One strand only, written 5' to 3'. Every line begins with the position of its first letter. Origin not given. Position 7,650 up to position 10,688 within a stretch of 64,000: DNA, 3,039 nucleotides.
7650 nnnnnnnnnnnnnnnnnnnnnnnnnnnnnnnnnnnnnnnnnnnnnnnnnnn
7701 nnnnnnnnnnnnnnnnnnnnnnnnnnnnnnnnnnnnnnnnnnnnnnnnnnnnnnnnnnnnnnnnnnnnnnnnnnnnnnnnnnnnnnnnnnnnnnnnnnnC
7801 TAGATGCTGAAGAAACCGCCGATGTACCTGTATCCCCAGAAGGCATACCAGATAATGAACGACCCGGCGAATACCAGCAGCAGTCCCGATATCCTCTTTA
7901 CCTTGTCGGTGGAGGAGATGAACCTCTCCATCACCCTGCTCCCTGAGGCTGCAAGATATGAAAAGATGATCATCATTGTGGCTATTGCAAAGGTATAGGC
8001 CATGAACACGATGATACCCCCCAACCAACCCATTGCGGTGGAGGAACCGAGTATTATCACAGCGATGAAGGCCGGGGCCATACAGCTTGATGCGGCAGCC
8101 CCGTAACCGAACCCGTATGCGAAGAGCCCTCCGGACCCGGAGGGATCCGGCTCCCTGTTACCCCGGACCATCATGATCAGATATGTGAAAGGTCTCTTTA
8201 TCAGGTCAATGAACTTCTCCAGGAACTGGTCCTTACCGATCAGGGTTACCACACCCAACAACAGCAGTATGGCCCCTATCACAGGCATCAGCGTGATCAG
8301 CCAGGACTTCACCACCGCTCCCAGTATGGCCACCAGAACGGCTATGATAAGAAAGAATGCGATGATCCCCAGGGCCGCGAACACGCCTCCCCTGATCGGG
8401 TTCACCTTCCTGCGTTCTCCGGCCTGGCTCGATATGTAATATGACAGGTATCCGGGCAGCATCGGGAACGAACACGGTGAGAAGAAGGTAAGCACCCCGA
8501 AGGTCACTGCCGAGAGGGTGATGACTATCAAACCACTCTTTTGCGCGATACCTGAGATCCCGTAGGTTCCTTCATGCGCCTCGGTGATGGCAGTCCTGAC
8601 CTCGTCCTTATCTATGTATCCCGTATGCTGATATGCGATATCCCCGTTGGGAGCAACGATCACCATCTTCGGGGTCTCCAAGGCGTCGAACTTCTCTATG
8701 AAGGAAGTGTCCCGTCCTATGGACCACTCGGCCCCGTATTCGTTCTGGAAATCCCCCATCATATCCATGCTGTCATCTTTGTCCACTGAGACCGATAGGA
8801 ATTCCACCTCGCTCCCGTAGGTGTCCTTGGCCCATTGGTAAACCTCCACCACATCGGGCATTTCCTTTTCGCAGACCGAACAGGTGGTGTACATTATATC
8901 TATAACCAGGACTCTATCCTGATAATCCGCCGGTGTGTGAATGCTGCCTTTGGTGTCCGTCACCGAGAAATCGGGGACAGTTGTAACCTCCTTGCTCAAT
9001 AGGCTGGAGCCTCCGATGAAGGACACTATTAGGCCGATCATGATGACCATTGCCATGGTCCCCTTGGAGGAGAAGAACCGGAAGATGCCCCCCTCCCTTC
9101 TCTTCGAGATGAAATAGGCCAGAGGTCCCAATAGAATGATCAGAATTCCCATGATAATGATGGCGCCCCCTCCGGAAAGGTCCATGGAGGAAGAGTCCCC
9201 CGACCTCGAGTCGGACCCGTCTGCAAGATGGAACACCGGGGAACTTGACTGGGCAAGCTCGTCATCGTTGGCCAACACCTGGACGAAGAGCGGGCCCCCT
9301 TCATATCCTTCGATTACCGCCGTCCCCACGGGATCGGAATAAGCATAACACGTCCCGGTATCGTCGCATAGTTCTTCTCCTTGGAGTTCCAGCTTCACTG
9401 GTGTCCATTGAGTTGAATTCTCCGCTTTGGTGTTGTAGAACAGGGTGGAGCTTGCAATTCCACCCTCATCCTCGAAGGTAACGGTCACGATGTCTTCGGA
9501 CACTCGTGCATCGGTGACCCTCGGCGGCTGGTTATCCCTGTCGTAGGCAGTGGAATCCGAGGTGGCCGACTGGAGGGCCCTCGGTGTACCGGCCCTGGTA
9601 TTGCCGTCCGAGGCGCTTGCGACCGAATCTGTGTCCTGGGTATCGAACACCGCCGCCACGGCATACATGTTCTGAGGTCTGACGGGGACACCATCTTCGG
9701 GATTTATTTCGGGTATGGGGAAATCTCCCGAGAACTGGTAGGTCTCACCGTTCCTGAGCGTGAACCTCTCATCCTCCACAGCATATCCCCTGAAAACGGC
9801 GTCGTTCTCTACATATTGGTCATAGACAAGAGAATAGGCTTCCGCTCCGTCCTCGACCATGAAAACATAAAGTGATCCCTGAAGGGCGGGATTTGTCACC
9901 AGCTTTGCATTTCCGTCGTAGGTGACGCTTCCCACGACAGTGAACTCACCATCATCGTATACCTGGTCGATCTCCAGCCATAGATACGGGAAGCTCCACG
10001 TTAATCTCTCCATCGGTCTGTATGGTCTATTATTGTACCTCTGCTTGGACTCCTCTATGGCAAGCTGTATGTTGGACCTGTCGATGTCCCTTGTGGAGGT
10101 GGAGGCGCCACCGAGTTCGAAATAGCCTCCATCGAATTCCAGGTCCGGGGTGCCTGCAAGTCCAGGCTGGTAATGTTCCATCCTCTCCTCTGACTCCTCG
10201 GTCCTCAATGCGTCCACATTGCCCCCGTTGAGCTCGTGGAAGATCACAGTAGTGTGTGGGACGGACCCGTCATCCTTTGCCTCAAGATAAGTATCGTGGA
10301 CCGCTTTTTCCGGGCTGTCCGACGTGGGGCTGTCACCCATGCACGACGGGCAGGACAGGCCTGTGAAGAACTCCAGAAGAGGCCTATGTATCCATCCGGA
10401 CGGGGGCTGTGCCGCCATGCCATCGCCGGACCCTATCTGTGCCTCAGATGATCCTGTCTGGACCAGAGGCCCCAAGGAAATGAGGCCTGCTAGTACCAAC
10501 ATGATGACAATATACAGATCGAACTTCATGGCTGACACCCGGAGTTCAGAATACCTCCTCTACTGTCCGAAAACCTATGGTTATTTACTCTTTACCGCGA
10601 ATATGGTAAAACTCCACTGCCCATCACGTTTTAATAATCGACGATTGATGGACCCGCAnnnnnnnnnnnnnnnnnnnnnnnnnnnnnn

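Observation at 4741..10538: Convergent gene pair encoding cell-surface thioredoxin-fold proteins, one fused to a CcdA/DsbD electron conduit: a candidate extracytoplasmic thiol-disulfide relay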

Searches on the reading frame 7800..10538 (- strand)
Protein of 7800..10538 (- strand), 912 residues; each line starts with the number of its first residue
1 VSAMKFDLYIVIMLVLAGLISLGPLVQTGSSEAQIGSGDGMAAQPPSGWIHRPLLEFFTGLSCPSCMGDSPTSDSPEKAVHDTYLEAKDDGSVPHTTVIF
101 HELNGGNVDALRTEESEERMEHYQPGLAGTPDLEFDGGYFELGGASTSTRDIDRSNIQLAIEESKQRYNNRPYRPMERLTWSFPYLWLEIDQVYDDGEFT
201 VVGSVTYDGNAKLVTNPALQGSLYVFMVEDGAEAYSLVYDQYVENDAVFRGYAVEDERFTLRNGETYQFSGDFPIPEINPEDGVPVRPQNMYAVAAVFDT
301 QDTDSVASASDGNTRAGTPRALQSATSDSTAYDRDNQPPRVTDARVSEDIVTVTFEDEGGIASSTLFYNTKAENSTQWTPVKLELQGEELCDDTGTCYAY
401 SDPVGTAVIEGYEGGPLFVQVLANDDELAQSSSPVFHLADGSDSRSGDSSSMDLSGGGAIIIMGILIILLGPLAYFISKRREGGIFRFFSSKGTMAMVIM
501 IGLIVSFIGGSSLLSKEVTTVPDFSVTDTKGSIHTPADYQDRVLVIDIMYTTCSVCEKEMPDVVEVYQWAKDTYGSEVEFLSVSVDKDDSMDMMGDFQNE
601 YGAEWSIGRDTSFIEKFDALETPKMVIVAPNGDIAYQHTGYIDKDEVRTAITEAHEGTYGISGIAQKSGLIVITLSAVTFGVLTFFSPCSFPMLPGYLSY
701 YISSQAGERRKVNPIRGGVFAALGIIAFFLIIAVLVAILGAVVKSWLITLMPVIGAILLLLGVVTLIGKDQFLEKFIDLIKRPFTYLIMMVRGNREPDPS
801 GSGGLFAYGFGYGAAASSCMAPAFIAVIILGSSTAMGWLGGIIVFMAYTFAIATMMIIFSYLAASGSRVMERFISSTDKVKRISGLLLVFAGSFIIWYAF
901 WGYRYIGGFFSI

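Call 3: search_protein_families(library=pfam, proteins=[window:7800-10538:-], max_evalue=0.1)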
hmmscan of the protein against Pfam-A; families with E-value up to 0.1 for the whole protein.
window:7800-10538:- (912 aa): 6 families
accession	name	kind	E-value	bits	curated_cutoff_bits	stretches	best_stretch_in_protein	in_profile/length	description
PF08534.16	Redoxin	-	1.8e-10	41.2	26.6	1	520-646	5-140/148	Redoxin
PF00578.27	AhpC-TSA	-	1.6e-09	38.2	26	1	520-636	4-123/124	AhpC/TSA family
PF02683.22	DsbD_TM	-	5.6e-08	32.8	27.1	1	671-891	2-210/219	Cytochrome C biogenesis protein transmembrane domain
PF02630.20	SCO1-SenC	-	5.9e-08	33.2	22.8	1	522-603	2-84/134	SCO1/SenC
PF13905.12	Thioredoxin_8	-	2.7e-05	24.8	27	1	542-634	2-94/94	Thioredoxin-like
PF07076.17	DUF1344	-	0.0096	16.1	23.1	1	255-286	14-45/60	Protein of unknown function (DUF1344)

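Call 4: search_protein_families(library=ncbifam, proteins=[window:7800-10538:-], max_evalue=0.1)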
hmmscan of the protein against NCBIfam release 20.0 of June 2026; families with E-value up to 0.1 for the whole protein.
window:7800-10538:- (912 aa): 6 families
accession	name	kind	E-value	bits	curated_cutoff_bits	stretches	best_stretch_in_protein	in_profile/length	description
NF002854.0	PRK03147.1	subfamily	3e-12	46.8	170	1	518-649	39-167/176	thiol-disulfide oxidoreductase ResA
NF047696.1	ThlDiSintTplARhiz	equivalog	1.7e-05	24.7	230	1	514-590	70-143/219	thiol:disulfide interchange protein TlpA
TIGR00385.1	dsbE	subfamily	0.0017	18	123.15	1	511-651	33-167/173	DsbE family thiol:disulfide interchange protein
NF045694.1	seleno_TsoB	exception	0.022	12.8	805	1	660-860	171-356/572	rhodanese/DsbD fusion-like selenoprotein TsoB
NF047697.1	ThioredTrxAClost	equivalog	0.04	14.1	140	1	540-589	16-61/105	thioredoxin TrxA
NF053650.1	PerredPrxQDein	equivalog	0.044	13.7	260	1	521-619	1-95/148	thioredoxin-dependent peroxiredoxin PrxQ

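Call 7: find_homologous_proteins(query=window:7800-10538:-)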
Query window:7800-10538:- (912 aa): 69 proteins with E <= 0.001 among 8000 candidates.
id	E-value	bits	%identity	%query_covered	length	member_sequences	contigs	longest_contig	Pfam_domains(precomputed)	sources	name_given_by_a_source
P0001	0.0e+0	2020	100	98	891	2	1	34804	PF08534.17,PF02683.23,PF13905.13,PF13098.14,PF02630.21,PF00578.28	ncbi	-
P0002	0.0e+0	1595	74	100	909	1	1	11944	PF08534.17,PF02683.23,PF13905.13,PF02630.21,PF00578.28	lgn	-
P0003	0.0e+0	1550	73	100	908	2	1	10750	PF08534.17,PF02683.23,PF13905.13,PF13098.14,PF02630.21,PF00578.28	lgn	-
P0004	0.0e+0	1350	65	99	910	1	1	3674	PF08534.17,PF02683.23,PF13905.13,PF13098.14,PF02630.21,PF00578.28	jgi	jgi:cytochrome c-type biogenesis protein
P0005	0.0e+0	1319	63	99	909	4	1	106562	PF08534.17,PF13905.13,PF02630.21,PF00578.28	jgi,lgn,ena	-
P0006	0.0e+0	1244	60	99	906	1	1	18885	PF08534.17,PF02683.23,PF13905.13,PF13098.14,PF02630.21,PF00578.28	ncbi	ncbi:MAG: cytochrome c biogenesis protein CcdA [Thermoplasmatota archaeon]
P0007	0.0e+0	1214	60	96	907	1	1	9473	PF08534.17,PF13905.13,PF13098.14,PF02630.21,PF00578.28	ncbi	ncbi:MAG: cytochrome c biogenesis protein CcdA [Thermoplasmatota archaeon]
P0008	0.0e+0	1204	61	95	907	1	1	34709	PF08534.17,PF13905.13,PF13098.14,PF02630.21,PF00578.28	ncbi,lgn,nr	ncbi:MAG: cytochrome c biogenesis protein [Candidatus Thermoplasmatota archaeon]|nr:cytochrome c bio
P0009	0.0e+0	1140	59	95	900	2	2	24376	PF08534.17,PF02683.23,PF13905.13,PF02630.21,PF00578.28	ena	-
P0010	0.0e+0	1085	56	95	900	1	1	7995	PF08534.17,PF02683.23,PF13905.13,PF13098.14,PF02630.21,PF00578.28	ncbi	-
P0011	0.0e+0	1082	54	98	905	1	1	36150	PF08534.17,PF02683.23,PF13905.13,PF13098.14,PF02630.21,PF00578.28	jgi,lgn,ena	-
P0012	0.0e+0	1079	56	95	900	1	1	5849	PF08534.17,PF02683.23,PF13905.13,PF13098.14,PF02630.21,PF00578.28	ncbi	-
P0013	0.0e+0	1068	54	95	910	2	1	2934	PF08534.17,PF02683.23,PF13905.13,PF02630.21,PF00578.28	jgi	jgi:cytochrome c-type biogenesis protein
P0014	0.0e+0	1046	54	93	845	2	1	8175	PF08534.17,PF02683.23,PF13098.14,PF02630.21,PF00578.28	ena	-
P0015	0.0e+0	1045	53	97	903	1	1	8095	PF08534.17,PF02683.23,PF13905.13,PF13098.14,PF02630.21,PF00578.28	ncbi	-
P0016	0.0e+0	1037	52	99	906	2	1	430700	PF08534.17,PF13905.13,PF02630.21,PF00578.28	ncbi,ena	-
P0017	0.0e+0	1035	51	99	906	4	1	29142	PF08534.17,PF02683.23,PF13905.13,PF02630.21,PF00578.28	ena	-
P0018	0.0e+0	1024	52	97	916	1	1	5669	PF08534.17,PF13905.13,PF13098.14,PF02630.21,PF00578.28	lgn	-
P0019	2.9e-298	1010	52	95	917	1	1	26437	PF08534.17,PF02683.23,PF13905.13,PF02630.21,PF00578.28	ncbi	-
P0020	6.3e-290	982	50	100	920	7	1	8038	PF08534.17,PF02683.23,PF13905.13,PF02630.21,PF00578.28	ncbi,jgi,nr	ncbi:MAG: hypothetical protein DRN57_07695 [Thermoplasmata archaeon]|nr:MAG: hypothetical protein DR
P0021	1.5e-284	965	51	96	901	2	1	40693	PF08534.17,PF02683.23,PF13905.13,PF13098.14,PF00578.28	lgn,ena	-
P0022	1.0e-282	959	53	93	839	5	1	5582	PF08534.17,PF13905.13,PF02630.21,PF00578.28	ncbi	-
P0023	1.0e-281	955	50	95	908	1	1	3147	PF08534.17,PF02683.23,PF13905.13,PF02630.21,PF00578.28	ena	-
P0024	2.0e-281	954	50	95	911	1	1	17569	PF08534.17,PF13905.13,PF13098.14,PF00578.28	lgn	-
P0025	1.3e-279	948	54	88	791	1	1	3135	PF08534.17,PF02683.23,PF13905.13,PF13098.14,PF02630.21,PF00578.28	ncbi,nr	ncbi:MAG: redoxin domain-containing protein, partial [Thermoplasmata archaeon]|nr:redoxin domain-con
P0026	5.6e-272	923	59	77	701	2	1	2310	PF08534.17,PF02683.23,PF13905.13,PF02630.21,PF00578.28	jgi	jgi:cytochrome c-type biogenesis protein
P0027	1.3e-268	912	50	88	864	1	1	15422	PF08534.17,PF13905.13,PF02630.21,PF00578.28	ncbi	ncbi:MAG: redoxin family protein, partial [Thermoplasmatota archaeon]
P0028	4.7e-263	893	51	87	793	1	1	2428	PF08534.17,PF02683.23,PF13905.13,PF02630.21,PF00578.28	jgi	jgi:cytochrome c-type biogenesis protein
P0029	2.8e-185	636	53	61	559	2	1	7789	-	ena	-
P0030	7.3e-162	559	36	94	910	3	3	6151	PF00085.27,PF08534.17,PF02683.23,PF13905.13,PF00578.28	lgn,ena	-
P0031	2.7e-158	547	37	93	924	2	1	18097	PF00085.27,PF08534.17,PF02683.23,PF13905.13,PF13098.14,PF00578.28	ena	-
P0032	5.1e-158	546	37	94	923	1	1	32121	PF08534.17,PF02683.23,PF13905.13,PF13098.14,PF00578.28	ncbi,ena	-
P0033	1.7e-157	544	37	92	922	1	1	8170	PF00085.27,PF08534.17,PF02683.23,PF13905.13,PF13098.14,PF00578.28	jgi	jgi:cytochrome c biogenesis protein CcdA/cytochrome oxidase Cu insertion factor (SCO1/SenC/PrrC fami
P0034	7.4e-157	542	37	94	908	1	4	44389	PF00085.27,PF08534.17,PF02683.23,PF13905.13,PF13098.14,PF00578.28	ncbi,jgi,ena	-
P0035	2.4e-156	540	36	93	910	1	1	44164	PF00085.27,PF08534.17,PF02683.23,PF13905.13,PF13098.14,PF00578.28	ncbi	-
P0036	2.7e-155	537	37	90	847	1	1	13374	PF00085.27,PF08534.17,PF13905.13,PF13098.14,PF00578.28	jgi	jgi:cytochrome c-type biogenesis protein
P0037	3.0e-155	537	36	95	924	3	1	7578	PF00085.27,PF08534.17,PF02683.23,PF13905.13,PF13098.14,PF00578.28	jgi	jgi:cytochrome c-type biogenesis protein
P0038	7.1e-155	536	36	94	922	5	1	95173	PF00085.27,PF08534.17,PF02683.23,PF13905.13,PF00578.28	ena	-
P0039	1.4e-154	535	37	93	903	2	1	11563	PF00085.27,PF08534.17,PF02683.23,PF13905.13,PF00578.28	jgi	-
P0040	1.6e-154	534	35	97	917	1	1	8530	PF08534.17,PF02683.23,PF13905.13,PF13098.14,PF00578.28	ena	-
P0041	4.8e-154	533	36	94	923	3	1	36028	PF00085.27,PF08534.17,PF13905.13,PF00578.28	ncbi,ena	-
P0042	1.3e-153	531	34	97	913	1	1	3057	PF08534.17,PF02683.23,PF13905.13,PF13098.14,PF02630.21,PF00578.28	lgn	-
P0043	2.4e-153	530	35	94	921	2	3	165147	PF00085.27,PF08534.17,PF02683.23,PF13905.13,PF13098.14,PF02630.21,PF00578.28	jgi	-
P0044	1.7e-151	524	36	97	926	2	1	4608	PF00085.27,PF08534.17,PF13905.13,PF13098.14,PF00578.28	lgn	-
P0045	2.0e-151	524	35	98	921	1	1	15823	PF00085.27,PF08534.17,PF02683.23,PF13905.13,PF13098.14,PF00578.28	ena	-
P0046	2.1e-151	524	36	94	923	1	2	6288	PF00085.27,PF08534.17,PF02683.23,PF13905.13,PF13098.14,PF00578.28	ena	-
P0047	5.5e-151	523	35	95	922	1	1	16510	PF00085.27,PF08534.17,PF02683.23,PF13905.13,PF13098.14,PF00578.28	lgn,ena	-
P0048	2.5e-150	520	34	94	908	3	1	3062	PF00085.27,PF08534.17,PF02683.23,PF13905.13,PF13098.14,PF00578.28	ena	-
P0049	1.6e-149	518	35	93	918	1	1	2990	PF00085.27,PF08534.17,PF02683.23,PF13905.13,PF13098.14,PF00578.28,PF13386.13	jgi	jgi:cytochrome c-type biogenesis protein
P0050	2.8e-149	517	35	99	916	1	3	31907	PF00085.27,PF08534.17,PF02683.23,PF13905.13,PF00578.28,PF13386.13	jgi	jgi:cytochrome c-type biogenesis protein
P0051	3.4e-149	517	35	94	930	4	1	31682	PF00085.27,PF08534.17,PF13905.13,PF13098.14,PF02630.21,PF00578.28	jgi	-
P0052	2.1e-147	511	34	98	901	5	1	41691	PF00085.27,PF08534.17,PF02683.23,PF13905.13,PF13098.14,PF00578.28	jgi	jgi:cytochrome c-type biogenesis protein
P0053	4.4e-147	510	44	43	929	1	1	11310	PF00085.27,PF08534.17,PF02683.23,PF13905.13,PF13098.14,PF02630.21,PF00578.28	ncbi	-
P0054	7.8e-146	506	34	93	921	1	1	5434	PF00085.27,PF08534.17,PF13905.13,PF13098.14,PF02630.21,PF00578.28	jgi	jgi:cytochrome c-type biogenesis protein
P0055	2.2e-145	504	34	94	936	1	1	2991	PF00085.27,PF08534.17,PF13905.13,PF13098.14,PF00578.28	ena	-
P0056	3.4e-143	497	33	98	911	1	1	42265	PF00085.27,PF08534.17,PF13905.13,PF13098.14,PF00578.28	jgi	jgi:cytochrome c-type biogenesis protein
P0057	7.6e-143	496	35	98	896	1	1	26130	PF08534.17,PF02683.23,PF13905.13,PF13098.14,PF00578.28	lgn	-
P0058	5.8e-142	493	35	93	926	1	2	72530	PF00085.27,PF08534.17,PF02683.23,PF13905.13,PF13098.14,PF00578.28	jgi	jgi:cytochrome c-type biogenesis protein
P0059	2.9e-139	484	35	94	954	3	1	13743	PF00085.27,PF08534.17,PF02683.23,PF13905.13,PF13098.14,PF00578.28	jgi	-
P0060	3.3e-139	484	34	95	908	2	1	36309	PF00085.27,PF08534.17,PF13905.13,PF13098.14,PF00578.28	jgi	jgi:cytochrome c-type biogenesis protein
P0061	9.8e-139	482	34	98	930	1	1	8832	PF00085.27,PF08534.17,PF02683.23,PF13905.13,PF13098.14,PF02630.21,PF00578.28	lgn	-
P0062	8.1e-134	466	35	90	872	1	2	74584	PF08534.17,PF13905.13,PF02630.21,PF00578.28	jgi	jgi:cytochrome c-type biogenesis protein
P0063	6.3e-133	463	36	76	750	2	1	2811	PF00085.27,PF08534.17,PF02683.23,PF00255.26,PF13905.13,PF13098.14,PF00578.28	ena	-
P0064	2.3e-124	435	39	68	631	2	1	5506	PF08534.17,PF13905.13,PF00578.28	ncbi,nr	ncbi:MAG: TlpA family protein disulfide reductase, partial [Thermoplasmata archaeon]|nr:TlpA family 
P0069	2.3e-74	269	36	51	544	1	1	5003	-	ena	-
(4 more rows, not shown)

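Call 14: find_encoding_contigs(protein=P0016, flank=10000, max_places=2)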
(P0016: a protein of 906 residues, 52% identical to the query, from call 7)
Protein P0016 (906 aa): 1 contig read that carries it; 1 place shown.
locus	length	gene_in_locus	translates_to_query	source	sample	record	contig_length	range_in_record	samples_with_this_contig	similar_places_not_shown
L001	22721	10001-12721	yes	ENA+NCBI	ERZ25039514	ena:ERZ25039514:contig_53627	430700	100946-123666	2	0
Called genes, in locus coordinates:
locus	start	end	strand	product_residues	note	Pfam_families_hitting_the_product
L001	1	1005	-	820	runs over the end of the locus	PF01637:ATPase_2 (weak), PF24883:NPHP3_N (faint), PF13401:AAA_22 (weak), PF00515:TPR_1 (faint), PF07719:TPR_2 (faint), PF13176:TPR_7 (faint), PF13374:TPR_10 (faint), PF13424:TPR_12, +1 more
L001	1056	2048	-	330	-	PF01025:GrpE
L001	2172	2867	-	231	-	PF23564:EF-hand_FSTL1 (faint), PF00036:EF-hand_1 (faint), PF10591:SPARC_Ca_bdg (faint), PF13202:EF-hand_5 (faint), PF13499:EF-hand_7 (weak), PF13499:EF-hand_7 (weak), PF12763:EH (weak), PF13499:EF-hand_7, +2 more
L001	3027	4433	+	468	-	PF01637:ATPase_2, PF13173:AAA_14, PF14947:HTH_45 (weak), PF03008:DUF234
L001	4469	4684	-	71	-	-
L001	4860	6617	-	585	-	PF17892:Cadherin_5 (faint), PF17963:Big_9 (faint)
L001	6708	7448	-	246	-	-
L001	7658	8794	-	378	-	PF01702:TGT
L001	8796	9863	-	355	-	PF02547:Queuosine_synth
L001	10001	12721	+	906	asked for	PF00578:AhpC-TSA, PF08534:Redoxin, PF02630:SCO1-SenC, PF13905:Thioredoxin_8 (weak)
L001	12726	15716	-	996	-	PF00041:fn3 (faint), PF10342:Kre9_KNH (faint), PF07495:Y_Y_Y (faint)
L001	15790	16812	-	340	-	PF01207:Dus, PF01180:DHO_dh (faint), PF00977:His_biosynth (weak)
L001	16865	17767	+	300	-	PF00892:EamA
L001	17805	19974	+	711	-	-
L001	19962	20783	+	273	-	-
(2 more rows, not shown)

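Call 15: find_encoding_contigs(protein=P0005, flank=10000, max_places=2)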
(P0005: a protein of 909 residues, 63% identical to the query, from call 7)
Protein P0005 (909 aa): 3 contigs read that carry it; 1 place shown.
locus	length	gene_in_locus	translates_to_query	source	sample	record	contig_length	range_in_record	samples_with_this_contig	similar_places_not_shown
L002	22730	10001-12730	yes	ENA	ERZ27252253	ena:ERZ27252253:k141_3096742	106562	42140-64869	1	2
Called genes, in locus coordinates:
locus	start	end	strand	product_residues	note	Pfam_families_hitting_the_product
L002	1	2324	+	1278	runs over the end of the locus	PF13088:BNR_2 (faint), PF05345:He_PIG (weak), PF17803:Cadherin_4 (faint), PF17963:Big_9 (faint), PF17892:Cadherin_5 (faint), PF09851:SHOCT (weak)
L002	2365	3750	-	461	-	-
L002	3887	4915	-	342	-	PF01025:GrpE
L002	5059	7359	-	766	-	-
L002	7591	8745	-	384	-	PF01702:TGT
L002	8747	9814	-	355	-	PF02547:Queuosine_synth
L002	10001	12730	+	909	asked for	PF08534:Redoxin, PF00578:AhpC-TSA (weak), PF02630:SCO1-SenC, PF13905:Thioredoxin_8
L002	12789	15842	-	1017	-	PF10342:Kre9_KNH (faint), PF17957:Big_7 (faint), PF19077:Big_13 (faint), PF22352:K319L-like_PKD (faint)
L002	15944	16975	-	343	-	PF01207:Dus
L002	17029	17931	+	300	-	PF00892:EamA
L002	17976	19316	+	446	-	PF03415:Peptidase_C11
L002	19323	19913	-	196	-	PF00226:DnaJ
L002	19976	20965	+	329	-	PF02661:Fic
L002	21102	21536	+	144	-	PF13404:HTH_AsnC-type, PF13412:HTH_24, PF01037:AsnC_trans_reg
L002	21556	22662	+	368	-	PF00682:HMGL-like, PF22617:HCS_D2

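Call 16: find_encoding_contigs(protein=P0043, flank=10000, max_places=2)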
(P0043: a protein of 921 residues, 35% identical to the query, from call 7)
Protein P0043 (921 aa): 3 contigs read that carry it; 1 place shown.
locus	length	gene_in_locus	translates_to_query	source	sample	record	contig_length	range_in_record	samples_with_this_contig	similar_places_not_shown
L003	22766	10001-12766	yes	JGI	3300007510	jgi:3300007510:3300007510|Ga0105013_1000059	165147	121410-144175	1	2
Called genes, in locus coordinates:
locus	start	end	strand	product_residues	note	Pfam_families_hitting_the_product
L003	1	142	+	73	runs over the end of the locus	-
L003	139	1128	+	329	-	PF01073:3Beta_HSD, PF01370:Epimerase, PF02719:Polysacc_synt_2, PF04321:RmlD_sub_bind, PF13460:NAD_binding_10, PF16363:GDP_Man_Dehyd, PF07993:NAD_binding_4 (weak)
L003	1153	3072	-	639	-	PF17214:KH_TffA, PF00753:Lactamase_B, PF16661:Lactamase_B_6, PF23023:Anti-Pycsar_Apyc1 (weak), PF12706:Lactamase_B_2, PF10996:Beta-Casp, PF07521:RMMBL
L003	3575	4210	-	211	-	PF00227:Proteasome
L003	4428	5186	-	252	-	PF01885:PTS_2-RNA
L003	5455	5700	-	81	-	-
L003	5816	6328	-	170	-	PF00293:NUDIX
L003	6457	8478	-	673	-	PF01751:Toprim, PF01131:Topoisom_bac, PF01396:Zn_ribbon_Top1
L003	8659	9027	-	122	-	-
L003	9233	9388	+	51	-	-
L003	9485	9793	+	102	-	-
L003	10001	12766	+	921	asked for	PF00578:AhpC-TSA, PF02630:SCO1-SenC (weak), PF08534:Redoxin, PF00085:Thioredoxin, PF13098:Thioredoxin_2, PF13905:Thioredoxin_8, PF02683:DsbD_TM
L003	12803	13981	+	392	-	PF00266:Aminotran_5, PF01041:DegT_DnrJ_EryC1 (weak)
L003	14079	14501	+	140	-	PF01592:NifU_N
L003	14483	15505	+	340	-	PF02445:NadA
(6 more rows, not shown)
